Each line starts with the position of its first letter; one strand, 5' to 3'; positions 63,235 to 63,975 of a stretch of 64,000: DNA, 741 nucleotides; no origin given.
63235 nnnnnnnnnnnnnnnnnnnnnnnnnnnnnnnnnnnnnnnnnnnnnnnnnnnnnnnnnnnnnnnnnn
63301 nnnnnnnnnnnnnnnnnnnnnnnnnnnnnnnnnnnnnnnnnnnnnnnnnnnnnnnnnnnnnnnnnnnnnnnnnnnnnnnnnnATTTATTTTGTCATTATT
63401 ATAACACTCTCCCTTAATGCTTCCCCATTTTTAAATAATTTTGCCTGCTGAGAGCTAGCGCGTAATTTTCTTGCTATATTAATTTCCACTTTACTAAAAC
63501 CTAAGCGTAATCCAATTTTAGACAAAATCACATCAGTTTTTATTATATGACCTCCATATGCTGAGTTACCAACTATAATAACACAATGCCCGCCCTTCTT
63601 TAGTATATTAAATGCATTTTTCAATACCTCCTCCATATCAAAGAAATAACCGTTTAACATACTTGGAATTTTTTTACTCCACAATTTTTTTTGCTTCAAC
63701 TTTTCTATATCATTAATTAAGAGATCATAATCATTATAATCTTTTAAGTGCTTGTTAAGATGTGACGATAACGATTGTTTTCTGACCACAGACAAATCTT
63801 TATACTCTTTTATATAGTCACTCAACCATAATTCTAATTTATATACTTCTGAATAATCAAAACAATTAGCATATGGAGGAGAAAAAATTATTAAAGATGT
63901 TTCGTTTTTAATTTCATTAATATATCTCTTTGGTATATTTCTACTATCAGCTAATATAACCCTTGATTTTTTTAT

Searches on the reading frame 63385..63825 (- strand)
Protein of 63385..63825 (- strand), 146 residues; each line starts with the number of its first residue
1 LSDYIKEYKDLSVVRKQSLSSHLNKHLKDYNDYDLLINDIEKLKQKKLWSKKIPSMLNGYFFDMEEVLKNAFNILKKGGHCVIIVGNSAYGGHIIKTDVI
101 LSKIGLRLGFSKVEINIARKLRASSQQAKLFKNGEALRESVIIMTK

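Call 9: search_protein_families(library=pfam, proteins=[window:63385-63825:-], max_evalue=0.01)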
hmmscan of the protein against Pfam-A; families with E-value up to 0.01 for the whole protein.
window:63385-63825:- (146 aa): 2 families
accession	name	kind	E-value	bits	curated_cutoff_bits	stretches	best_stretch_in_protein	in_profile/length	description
PF13847.12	Methyltransf_31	-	0.0051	17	27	1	26-84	49-110/145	Methyltransferase domain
PF01209.24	Ubie_methyltran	-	0.0072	16.1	20.1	0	61-84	129-152/233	ubiE/COQ5 methyltransferase family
